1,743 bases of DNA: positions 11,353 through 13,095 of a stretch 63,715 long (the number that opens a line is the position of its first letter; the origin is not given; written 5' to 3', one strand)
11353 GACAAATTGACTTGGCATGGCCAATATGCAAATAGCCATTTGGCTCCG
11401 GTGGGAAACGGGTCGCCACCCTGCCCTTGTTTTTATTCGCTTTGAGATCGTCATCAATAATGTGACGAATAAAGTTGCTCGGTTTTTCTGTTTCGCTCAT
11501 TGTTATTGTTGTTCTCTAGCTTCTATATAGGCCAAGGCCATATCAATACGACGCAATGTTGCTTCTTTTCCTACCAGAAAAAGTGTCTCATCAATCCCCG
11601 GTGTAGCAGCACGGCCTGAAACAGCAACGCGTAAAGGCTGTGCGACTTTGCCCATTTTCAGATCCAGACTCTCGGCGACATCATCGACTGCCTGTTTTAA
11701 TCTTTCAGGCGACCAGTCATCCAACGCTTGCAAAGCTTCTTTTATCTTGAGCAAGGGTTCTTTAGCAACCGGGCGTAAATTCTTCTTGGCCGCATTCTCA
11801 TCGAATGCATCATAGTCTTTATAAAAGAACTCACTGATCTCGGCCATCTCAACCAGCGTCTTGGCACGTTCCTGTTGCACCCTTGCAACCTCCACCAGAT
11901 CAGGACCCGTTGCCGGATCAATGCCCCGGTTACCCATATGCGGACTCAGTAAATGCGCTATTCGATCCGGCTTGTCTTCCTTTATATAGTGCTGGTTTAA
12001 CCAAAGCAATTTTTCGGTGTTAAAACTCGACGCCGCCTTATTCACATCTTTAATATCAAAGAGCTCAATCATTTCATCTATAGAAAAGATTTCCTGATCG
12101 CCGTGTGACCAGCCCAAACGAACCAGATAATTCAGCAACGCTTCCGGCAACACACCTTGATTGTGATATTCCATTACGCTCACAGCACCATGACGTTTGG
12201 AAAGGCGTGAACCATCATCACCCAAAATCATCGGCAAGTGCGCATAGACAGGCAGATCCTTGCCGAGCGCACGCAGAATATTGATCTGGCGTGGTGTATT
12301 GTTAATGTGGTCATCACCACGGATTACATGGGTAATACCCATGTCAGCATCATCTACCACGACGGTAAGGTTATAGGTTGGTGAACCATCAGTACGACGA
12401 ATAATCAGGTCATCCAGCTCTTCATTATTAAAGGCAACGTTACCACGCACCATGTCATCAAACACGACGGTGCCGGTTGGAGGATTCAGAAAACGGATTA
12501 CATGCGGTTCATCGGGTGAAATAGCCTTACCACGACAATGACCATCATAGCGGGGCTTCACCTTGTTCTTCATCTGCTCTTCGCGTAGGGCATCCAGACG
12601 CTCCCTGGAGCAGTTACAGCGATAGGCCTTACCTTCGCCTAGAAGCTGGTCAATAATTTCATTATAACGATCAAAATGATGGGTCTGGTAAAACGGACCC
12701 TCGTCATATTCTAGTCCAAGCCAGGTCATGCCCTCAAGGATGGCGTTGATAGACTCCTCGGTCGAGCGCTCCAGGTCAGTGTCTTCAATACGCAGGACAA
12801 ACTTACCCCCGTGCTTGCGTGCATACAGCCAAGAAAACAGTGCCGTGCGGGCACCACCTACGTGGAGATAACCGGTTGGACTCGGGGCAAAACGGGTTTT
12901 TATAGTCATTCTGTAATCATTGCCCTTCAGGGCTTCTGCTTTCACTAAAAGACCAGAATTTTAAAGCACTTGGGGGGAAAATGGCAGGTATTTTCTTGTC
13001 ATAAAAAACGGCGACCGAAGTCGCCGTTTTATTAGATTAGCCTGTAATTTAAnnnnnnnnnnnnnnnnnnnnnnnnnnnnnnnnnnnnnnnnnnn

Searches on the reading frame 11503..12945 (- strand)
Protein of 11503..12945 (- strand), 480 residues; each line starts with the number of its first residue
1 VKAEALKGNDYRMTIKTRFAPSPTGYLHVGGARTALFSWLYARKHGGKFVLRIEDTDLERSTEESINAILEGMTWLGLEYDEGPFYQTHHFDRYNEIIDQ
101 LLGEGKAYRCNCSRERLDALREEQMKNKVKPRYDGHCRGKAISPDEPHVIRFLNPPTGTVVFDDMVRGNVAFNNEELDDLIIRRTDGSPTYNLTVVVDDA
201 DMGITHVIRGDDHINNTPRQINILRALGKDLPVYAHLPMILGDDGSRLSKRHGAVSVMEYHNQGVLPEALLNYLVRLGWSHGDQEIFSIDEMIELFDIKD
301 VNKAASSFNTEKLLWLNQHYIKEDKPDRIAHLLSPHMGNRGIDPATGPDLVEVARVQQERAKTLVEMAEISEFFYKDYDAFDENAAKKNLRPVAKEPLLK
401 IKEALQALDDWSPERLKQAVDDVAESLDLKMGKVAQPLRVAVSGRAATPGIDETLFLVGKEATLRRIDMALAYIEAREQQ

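Call 10: search_protein_families(library=ncbifam, proteins=[window:11503-12945:-])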
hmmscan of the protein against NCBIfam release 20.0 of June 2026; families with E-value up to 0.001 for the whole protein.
window:11503-12945:- (480 aa): 10 families
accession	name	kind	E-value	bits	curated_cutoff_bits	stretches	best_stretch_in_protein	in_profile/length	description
TIGR00464.1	gltX_bact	equivalog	4.2e-181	603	289.95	1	15-468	2-464/470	glutamate--tRNA ligase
TIGR03838.1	queuosine_YadB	equivalog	8.4e-79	264.8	276.7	1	17-270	3-252/272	tRNA glutamyl-Q(34) synthetase GluQRS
NF004314.0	PRK05710.1-3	equivalog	2.7e-75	253.5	256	1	15-271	7-256/297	tRNA glutamyl-Q(34) synthetase GluQRS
NF004315.1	PRK05710.1-4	equivalog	5.9e-70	235.8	250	1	17-272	1-272/274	tRNA glutamyl-Q(34) synthetase GluQRS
NF004313.0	PRK05710.1-2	equivalog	2.5e-62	210.8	380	1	14-270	4-264/299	tRNA glutamyl-Q(34) synthetase GluQRS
NF004312.0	PRK05710.1-1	equivalog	1.4e-53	182.3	453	1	17-270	16-259/306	tRNA glutamyl-Q(34) synthetase GluQRS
NF003169.0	PRK04156.1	equivalog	2.2e-42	145.4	516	2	12-128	99-216/567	glutamate--tRNA ligase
TIGR00463.1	gltX_arch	equivalog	8.5e-37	126.9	401.75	2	15-126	94-204/560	glutamate--tRNA ligase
NF011291.0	PRK14703.1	equivalog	4.7e-23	81.4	681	1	6-130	24-147/769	glutamine--tRNA ligase/YqeY domain fusion protein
TIGR00440.1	glnS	equivalog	3.8e-19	69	425.8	1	15-141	1-123/524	glutamine--tRNA ligase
